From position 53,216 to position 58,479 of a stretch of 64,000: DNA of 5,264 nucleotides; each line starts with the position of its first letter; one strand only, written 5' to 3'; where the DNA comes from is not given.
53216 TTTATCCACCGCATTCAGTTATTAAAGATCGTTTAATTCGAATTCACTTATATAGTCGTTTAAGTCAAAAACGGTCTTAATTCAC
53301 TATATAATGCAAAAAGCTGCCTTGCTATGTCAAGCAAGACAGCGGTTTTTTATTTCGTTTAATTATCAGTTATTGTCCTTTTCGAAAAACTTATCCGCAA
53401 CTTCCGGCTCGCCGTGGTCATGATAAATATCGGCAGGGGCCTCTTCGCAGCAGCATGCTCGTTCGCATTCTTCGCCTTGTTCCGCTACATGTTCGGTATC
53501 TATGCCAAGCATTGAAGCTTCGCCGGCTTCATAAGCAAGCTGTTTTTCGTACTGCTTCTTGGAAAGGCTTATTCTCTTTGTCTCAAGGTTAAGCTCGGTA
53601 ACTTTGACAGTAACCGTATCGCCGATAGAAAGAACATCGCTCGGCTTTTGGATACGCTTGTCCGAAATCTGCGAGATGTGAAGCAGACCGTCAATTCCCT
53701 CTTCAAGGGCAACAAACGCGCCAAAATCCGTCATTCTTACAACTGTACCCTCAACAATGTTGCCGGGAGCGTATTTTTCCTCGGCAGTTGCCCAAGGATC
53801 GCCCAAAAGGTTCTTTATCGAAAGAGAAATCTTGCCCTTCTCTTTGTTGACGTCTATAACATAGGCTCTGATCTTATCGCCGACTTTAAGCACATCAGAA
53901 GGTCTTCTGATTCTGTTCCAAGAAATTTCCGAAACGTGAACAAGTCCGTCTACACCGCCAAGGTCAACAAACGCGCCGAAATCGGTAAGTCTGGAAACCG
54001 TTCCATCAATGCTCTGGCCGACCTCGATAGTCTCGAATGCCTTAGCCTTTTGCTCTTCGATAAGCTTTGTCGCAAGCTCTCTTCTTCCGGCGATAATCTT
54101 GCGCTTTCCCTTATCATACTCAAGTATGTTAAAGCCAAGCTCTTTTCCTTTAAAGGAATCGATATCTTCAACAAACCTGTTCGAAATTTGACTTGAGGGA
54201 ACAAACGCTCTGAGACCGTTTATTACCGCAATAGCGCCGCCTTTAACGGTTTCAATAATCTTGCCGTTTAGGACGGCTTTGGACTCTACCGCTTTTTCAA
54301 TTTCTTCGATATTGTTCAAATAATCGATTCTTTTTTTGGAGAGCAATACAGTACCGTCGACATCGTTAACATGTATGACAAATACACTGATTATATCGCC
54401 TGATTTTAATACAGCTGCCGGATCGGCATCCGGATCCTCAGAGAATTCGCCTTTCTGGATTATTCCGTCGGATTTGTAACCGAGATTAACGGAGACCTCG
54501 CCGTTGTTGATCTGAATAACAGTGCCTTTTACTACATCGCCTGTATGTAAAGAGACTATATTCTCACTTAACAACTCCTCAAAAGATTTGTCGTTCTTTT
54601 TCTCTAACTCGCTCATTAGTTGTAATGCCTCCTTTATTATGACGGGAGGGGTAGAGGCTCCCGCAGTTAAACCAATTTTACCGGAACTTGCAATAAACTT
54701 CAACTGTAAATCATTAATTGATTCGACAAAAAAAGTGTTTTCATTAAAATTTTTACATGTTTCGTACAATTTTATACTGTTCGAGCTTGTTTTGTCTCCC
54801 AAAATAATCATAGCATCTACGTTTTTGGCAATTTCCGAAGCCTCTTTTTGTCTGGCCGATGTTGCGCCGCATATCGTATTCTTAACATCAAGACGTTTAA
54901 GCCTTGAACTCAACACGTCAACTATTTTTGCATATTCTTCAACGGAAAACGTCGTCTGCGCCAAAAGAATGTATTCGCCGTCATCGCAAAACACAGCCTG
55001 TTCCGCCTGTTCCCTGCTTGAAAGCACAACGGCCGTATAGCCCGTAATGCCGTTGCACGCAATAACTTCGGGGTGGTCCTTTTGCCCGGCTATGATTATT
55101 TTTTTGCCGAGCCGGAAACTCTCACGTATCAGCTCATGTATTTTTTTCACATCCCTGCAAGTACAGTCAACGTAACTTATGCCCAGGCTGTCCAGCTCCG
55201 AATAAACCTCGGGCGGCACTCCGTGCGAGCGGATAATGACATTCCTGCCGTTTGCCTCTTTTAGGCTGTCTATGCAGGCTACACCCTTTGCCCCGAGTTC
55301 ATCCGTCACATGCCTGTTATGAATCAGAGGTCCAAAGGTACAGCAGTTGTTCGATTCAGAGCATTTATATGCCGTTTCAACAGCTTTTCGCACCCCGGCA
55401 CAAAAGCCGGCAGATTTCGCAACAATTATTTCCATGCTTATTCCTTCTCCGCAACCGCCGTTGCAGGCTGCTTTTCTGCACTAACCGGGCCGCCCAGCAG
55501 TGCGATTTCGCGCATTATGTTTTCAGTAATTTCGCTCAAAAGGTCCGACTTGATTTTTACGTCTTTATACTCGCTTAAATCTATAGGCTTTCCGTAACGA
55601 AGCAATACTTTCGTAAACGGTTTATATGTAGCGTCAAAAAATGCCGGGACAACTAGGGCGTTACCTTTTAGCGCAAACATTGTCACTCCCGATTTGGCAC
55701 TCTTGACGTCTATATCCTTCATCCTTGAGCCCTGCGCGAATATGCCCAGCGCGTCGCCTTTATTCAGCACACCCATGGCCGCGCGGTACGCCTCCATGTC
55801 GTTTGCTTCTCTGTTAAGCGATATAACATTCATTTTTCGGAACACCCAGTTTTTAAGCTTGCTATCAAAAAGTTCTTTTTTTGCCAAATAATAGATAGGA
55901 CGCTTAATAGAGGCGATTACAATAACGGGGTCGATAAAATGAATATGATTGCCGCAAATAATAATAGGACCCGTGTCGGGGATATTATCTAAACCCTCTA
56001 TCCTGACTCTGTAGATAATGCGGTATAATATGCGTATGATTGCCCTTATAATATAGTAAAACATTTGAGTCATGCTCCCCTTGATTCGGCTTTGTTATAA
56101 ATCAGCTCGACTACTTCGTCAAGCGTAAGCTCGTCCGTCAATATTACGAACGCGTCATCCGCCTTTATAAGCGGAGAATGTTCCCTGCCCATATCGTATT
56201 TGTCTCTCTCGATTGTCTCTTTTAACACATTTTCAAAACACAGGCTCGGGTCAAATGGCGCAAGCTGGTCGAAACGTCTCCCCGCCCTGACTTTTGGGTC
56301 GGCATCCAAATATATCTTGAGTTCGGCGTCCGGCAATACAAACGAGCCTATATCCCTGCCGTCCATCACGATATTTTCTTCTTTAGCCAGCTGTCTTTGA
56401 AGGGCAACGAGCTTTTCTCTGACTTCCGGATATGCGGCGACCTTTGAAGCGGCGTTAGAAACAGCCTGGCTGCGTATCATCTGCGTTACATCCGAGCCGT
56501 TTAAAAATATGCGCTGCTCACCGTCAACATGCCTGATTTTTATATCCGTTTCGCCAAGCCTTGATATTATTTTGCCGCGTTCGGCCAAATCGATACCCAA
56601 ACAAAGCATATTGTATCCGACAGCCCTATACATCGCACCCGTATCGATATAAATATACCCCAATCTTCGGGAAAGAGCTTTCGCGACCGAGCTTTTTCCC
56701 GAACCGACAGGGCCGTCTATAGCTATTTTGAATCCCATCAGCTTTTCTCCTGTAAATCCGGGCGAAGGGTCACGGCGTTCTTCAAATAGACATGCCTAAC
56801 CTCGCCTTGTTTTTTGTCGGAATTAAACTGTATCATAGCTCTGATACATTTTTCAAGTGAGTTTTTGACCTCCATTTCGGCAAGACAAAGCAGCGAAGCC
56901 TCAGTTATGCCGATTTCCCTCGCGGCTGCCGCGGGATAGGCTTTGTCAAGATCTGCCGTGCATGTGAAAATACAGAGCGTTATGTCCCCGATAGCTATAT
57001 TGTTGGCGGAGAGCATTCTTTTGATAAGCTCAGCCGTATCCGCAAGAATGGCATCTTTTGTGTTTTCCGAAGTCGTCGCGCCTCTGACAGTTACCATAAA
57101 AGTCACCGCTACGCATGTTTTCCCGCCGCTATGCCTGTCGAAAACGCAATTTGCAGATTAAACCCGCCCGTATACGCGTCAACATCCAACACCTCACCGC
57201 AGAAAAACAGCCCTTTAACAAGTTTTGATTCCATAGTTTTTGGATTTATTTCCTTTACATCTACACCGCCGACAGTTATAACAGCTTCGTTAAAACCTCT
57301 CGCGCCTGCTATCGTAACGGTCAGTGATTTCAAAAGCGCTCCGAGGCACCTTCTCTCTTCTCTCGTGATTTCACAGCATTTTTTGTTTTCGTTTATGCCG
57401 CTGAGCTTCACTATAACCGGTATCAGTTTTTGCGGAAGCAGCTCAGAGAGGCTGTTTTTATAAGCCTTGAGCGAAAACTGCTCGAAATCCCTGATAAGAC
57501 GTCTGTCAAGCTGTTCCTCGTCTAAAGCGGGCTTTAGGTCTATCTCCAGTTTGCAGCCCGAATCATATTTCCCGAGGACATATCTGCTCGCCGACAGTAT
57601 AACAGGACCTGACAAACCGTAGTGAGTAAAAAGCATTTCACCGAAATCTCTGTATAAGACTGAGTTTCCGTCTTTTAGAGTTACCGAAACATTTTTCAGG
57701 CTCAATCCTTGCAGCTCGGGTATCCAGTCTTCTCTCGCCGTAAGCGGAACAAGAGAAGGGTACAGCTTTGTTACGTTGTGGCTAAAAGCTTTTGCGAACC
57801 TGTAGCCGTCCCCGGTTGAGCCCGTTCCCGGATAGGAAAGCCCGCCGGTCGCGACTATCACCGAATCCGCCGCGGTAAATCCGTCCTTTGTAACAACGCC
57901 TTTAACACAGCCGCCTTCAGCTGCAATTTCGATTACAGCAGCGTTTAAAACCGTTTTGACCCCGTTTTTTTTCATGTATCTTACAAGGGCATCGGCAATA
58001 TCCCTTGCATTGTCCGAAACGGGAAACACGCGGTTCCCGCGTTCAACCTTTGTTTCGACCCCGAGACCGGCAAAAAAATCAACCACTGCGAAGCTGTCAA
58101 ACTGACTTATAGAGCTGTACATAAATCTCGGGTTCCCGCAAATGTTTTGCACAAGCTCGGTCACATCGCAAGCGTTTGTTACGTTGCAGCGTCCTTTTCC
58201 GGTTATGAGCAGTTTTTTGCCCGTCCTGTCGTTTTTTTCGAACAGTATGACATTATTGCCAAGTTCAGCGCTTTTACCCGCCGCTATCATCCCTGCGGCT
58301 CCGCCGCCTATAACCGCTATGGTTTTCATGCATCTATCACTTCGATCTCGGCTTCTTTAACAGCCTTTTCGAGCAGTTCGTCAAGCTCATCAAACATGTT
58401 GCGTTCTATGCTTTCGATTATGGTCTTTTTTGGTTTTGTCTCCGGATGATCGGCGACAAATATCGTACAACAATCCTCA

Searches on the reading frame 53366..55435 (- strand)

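Call 67: search_protein_families(library=pfam, max_evalue=1e-8, proteins=[window:53366-55435:-])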
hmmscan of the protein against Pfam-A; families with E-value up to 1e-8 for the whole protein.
window:53366-55435:- (689 aa): 4 families
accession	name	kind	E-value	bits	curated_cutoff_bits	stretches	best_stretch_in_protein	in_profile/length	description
PF02401.23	LYTB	-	6.3e-84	281.8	24.5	1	3-274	1-266/267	LytB protein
PF00575.29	S1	-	9.2e-68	225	22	3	470-541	2-74/74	S1 RNA binding domain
PF23459.1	S1_RRP5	-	1.1e-16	61.5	27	0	472-539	3-71/72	RRP5 S1 domain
PF21710.3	Spt6_S1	-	3e-12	47.1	27.5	0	552-625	11-85/91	Spt6, S1/OB domain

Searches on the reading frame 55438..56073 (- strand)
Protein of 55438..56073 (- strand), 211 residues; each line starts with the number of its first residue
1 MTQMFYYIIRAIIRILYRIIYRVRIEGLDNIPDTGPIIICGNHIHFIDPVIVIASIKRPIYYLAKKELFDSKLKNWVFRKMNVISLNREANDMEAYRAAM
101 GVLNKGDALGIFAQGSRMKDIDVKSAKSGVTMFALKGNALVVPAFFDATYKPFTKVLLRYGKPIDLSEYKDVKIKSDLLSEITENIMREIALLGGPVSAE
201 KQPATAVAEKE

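Call 67: search_protein_families(library=pfam, max_evalue=1e-8, proteins=[window:55438-56073:-])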
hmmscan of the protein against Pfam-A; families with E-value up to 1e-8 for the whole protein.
window:55438-56073:- (211 aa): 1 family
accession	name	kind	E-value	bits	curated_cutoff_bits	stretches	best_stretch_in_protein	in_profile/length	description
PF01553.26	Acyltransferase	-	6.7e-19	68.4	23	1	22-144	1-129/132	Acyltransferase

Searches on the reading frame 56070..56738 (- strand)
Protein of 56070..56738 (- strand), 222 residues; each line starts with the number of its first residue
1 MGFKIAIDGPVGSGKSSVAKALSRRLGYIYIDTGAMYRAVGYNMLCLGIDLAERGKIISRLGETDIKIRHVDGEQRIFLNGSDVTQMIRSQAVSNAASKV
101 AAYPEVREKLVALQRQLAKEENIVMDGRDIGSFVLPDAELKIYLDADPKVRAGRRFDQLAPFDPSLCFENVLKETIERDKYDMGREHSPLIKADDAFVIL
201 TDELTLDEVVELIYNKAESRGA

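Call 67: search_protein_families(library=pfam, max_evalue=1e-8, proteins=[window:56070-56738:-])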
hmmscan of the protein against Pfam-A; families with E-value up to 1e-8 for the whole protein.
window:56070-56738:- (222 aa): 3 families
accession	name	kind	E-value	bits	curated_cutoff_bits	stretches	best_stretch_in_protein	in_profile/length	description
PF02224.24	Cytidylate_kin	-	1.2e-71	241.2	26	1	5-218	1-210/211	Cytidylate kinase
PF13189.12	Cytidylate_kin2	-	8.7e-12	46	28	1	5-181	2-153/176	Cytidylate kinase-like family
PF13238.12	AAA_18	-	3.9e-09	37.5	29.4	0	5-154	1-107/128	AAA domain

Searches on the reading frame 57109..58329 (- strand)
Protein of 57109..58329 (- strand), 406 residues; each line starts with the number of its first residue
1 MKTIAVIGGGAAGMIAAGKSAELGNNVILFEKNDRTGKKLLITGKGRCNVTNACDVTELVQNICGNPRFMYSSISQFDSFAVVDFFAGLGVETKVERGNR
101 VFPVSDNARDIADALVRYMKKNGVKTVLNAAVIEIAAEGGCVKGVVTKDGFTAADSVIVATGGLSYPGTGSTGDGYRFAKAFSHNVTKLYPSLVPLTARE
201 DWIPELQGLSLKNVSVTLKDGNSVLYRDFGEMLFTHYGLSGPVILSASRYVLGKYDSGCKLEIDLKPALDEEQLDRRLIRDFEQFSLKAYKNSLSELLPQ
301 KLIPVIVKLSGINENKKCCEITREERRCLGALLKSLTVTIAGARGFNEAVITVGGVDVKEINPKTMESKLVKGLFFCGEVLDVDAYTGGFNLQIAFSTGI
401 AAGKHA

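Call 67: search_protein_families(library=pfam, max_evalue=1e-8, proteins=[window:57109-58329:-])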
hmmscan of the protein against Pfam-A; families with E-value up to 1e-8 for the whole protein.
window:57109-58329:- (406 aa): 7 families
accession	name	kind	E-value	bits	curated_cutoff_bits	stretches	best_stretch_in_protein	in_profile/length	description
PF03486.20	HI0933_like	-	4.6e-85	285.4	50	1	3-404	2-243/244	HI0933-like protein Rossmann domain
PF22780.1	HI0933_like_1st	-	1.3e-39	136.1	27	1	190-350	1-164/165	HI0933-like protein barrel and H2TH domain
PF07992.20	Pyr_redox_2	-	8.3e-12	45.5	26.1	0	85-162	160-236/291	Pyridine nucleotide-disulphide oxidoreductase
PF01266.30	DAO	-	5.5e-11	43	27.9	0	107-165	147-206/353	FAD dependent oxidoreductase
PF00070.33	Pyr_redox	-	3.1e-10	40.9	22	0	85-150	17-82/82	Pyridine nucleotide-disulphide oxidoreductase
PF00890.30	FAD_binding_2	-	1e-09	38.5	20.4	0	4-37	2-35/414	FAD binding domain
PF01134.28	GIDA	-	2.1e-09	37.4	22.1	0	4-33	2-31/391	Glucose inhibited division protein A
